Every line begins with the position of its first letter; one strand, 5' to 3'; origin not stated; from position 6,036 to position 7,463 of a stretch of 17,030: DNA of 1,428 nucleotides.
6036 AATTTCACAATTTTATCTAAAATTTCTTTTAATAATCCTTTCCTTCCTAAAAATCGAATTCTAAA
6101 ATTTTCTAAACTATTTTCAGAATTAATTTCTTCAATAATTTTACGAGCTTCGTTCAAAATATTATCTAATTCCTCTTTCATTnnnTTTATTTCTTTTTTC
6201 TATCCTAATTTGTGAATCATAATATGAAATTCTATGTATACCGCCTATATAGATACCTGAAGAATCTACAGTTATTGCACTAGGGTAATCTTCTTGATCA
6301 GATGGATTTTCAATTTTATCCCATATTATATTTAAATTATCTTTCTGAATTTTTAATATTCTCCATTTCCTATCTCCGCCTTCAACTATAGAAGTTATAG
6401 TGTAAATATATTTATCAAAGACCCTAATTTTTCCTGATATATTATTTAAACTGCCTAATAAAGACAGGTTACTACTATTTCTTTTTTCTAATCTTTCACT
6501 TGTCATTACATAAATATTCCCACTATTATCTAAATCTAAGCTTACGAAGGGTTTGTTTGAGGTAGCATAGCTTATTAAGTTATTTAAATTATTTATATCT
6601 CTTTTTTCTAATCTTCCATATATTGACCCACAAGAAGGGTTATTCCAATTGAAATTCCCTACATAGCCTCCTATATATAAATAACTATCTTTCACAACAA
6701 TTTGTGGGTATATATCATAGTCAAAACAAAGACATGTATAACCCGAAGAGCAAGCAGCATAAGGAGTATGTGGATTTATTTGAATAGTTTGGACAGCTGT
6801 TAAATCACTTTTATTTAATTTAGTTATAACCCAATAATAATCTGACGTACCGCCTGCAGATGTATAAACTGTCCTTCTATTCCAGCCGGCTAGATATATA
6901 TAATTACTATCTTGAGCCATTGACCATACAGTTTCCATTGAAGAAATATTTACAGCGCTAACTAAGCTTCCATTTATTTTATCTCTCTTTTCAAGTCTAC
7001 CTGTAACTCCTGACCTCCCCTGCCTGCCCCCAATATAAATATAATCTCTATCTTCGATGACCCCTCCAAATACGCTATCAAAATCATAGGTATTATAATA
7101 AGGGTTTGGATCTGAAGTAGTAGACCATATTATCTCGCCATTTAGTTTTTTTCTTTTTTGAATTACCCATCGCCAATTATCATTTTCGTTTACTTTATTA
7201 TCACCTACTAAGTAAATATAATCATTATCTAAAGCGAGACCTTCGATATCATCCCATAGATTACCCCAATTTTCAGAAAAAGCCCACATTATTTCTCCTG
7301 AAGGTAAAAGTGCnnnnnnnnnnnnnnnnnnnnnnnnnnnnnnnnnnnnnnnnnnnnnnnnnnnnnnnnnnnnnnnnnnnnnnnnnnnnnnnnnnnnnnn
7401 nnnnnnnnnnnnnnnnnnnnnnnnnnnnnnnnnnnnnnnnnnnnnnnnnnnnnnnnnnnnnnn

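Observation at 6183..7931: Prepilin leader fused to a 7-bladed SBBP/NHL-like beta-propeller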

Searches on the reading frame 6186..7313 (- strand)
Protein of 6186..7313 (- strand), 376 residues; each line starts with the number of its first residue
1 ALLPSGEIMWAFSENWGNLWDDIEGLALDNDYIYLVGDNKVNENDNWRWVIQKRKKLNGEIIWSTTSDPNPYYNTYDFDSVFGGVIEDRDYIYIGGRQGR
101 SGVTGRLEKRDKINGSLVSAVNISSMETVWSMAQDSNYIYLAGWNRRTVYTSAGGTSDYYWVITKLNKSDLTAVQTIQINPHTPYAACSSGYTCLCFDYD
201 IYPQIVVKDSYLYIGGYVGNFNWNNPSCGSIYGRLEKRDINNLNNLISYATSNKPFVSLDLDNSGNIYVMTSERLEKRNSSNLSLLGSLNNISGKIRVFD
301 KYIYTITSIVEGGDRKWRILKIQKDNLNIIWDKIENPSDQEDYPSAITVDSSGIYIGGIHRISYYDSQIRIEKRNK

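Call 31: find_homologous_proteins(query=A2, max_evalue=0.001)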
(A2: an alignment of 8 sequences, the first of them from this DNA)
Query A2 (8 sequences) (376 aa, profile of the alignment): 131 proteins with E <= 0.001 among 8000 candidates; the best 120 are listed.
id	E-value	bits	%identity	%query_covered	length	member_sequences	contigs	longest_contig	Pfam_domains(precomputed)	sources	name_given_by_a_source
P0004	4.8e-140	485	42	99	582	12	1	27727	-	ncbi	-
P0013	3.2e-131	456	28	66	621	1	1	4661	PF06189.18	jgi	jgi:hypothetical protein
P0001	6.5e-131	455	99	100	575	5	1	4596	-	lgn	-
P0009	1.3e-125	437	27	94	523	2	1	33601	PF12733.14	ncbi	-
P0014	1.7e-110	387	27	94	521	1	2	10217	PF12733.14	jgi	jgi:hypothetical protein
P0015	2.3e-101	357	29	59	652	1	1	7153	-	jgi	jgi:hypothetical protein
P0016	3.5e-100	354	26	100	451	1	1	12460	-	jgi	jgi:hypothetical protein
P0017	4.1e-100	353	26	99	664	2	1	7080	PF27111.1,PF00161.25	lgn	-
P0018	2.2e-95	338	24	98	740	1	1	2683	-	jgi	jgi:hypothetical protein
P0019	6.4e-89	316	26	94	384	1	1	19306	PF01011.29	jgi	jgi:formylmethanofuran dehydrogenase subunit C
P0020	1.6e-88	315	27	99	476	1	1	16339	PF15926.11,PF00835.25,PF00161.25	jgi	jgi:hypothetical protein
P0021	2.7e-87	311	28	78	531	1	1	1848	PF00041.28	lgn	-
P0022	1.3e-86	309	27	93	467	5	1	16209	-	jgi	jgi:hypothetical protein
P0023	2.9e-86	308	28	93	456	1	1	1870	PF13360.14,PF00161.25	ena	-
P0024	1.4e-85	305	30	96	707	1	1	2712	-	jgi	jgi:formylmethanofuran dehydrogenase subunit C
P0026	2.2e-85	305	26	94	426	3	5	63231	PF00161.25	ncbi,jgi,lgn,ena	ncbi:MAG TPA: hypothetical protein VGB26_15625 [Nitrospiria bacterium]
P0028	5.1e-83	297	27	99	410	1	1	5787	PF27111.1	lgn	-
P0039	1.3e-78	283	30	99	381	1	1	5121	PF27111.1,PF13737.13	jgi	jgi:hypothetical protein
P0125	3.8e-15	74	40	9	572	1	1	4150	PF07494.18,PF13540.13,PF00686.26,PF06739.18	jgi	jgi:uncharacterized delta-60 repeat protein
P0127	2.3e-13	68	26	15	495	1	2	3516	PF13360.14,PF18962.8,PF06739.18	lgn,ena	-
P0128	2.9e-13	67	38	8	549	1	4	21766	PF18962.8,PF06739.18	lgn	-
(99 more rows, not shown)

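Call 42: search_protein_families(library=pfam, proteins=[P0028, P0039, P0017, P0026], max_evalue=0.1)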
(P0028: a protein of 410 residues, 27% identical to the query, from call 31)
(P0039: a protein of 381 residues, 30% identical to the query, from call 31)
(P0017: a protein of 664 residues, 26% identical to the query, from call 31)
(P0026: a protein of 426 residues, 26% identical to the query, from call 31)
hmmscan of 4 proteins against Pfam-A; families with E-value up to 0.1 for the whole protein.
P0028 (410 aa): 2 families
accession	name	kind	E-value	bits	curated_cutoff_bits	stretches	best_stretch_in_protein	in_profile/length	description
PF25293.1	Beta-prop_EMC1_N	-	9.6e-05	22.6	34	0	204-268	135-196/219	EMC1 N-terminal beta-propeller domain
PF10162.14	G8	-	0.003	17.9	22.9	1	333-405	9-79/124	G8 domain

P0039 (381 aa): 3 families
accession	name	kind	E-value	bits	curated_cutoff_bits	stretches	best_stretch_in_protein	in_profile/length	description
PF13737.12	DDE_Tnp_1_5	-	2.4e-07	31.6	28.1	0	191-208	94-111/112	Transposase DDE domain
PF00161.24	RIP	-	0.00049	20.1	21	0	300-320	55-74/197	Ribosome inactivating protein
PF25293.1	Beta-prop_EMC1_N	-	0.0011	19.2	34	0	224-263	135-174/219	EMC1 N-terminal beta-propeller domain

P0017 (664 aa): 4 families
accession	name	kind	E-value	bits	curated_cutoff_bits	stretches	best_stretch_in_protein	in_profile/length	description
PF00161.24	RIP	-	5.4e-08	33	21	0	216-256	50-89/197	Ribosome inactivating protein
PF24710.1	DUF7671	-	5.6e-05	23.4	27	0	169-197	14-42/98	Family of unknown function (DUF7671)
PF09134.16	Invasin_D3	-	0.0049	17.8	33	0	422-490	7-75/98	Invasin, domain 3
PF02838.20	Glyco_hydro_20b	-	0.04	15.1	26.1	0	93-128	59-94/124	Glycosyl hydrolase family 20, domain 2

P0026 (426 aa): 3 families
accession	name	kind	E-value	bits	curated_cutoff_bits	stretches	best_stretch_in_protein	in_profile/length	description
PF00161.24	RIP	-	9.8e-07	28.9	21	0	380-407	56-81/197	Ribosome inactivating protein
PF03771.21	SPDY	-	0.027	14.9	25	0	390-421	9-40/61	Domain of unknown function (DUF317)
PF24538.1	DUF7599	-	0.04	14.1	27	0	70-95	33-58/85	Domain of unknown function (DUF7599)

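Call 77: search_protein_families(library=pfam, proteins=[P0125, P0127, P0128], max_evalue=0.001)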
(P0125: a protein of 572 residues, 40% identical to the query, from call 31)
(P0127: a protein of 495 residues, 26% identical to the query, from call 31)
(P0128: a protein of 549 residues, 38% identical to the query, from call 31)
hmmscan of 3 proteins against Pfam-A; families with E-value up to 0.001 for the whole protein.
P0125 (572 aa): 6 families
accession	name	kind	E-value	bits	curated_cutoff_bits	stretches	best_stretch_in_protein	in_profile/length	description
PF06739.17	SBBP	-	7.5e-41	138.2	20.5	6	203-232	7-36/38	Beta-propeller repeat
PF07494.17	Reg_prop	-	3.5e-07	30.1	20.4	0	52-68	7-23/24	Two component regulator propeller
PF13540.12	RCC1_2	-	1e-06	28.8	22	0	372-387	11-26/30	Regulator of chromosome condensation (RCC1) repeat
PF00686.25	CBM_20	-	1.4e-05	25.2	23.3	0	378-433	15-72/97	Starch binding domain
PF01436.27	NHL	-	5.2e-05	23.5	20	0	369-384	3-18/28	NHL repeat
PF00404.24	Dockerin_1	-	0.00014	22.4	22.9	1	467-513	1-53/57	Dockerin type I domain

P0127 (495 aa): 5 families
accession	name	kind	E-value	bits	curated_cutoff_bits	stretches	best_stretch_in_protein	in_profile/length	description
PF18962.6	Por_Secre_tail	-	2.1e-10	41.2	27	1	417-493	2-75/75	Secretion system C-terminal sorting domain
PF06739.17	SBBP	-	3.2e-10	40.2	20.5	0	142-167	9-34/38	Beta-propeller repeat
PF13360.13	PQQ_2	-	2.4e-09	37.6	27.6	2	68-244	44-197/233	Outer membrane protein assembly factor BamB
PF13860.13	FlgD_ig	-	2.8e-05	24.4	27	1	433-482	21-75/79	FlgD Ig-like domain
PF24170.1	Fn3-II_PB4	-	0.00075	20.1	27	0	59-90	29-60/95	Straight fiber protein PB4 second Fn3-like domain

P0128 (549 aa): 3 families
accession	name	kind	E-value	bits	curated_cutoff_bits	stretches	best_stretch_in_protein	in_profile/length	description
PF06739.17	SBBP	-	3.5e-17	62.5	20.5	1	141-171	4-34/38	Beta-propeller repeat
PF18962.6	Por_Secre_tail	-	2.2e-12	47.5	27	1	471-546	2-74/75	Secretion system C-terminal sorting domain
PF13860.13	FlgD_ig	-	0.00044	20.6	27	0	487-532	21-71/79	FlgD Ig-like domain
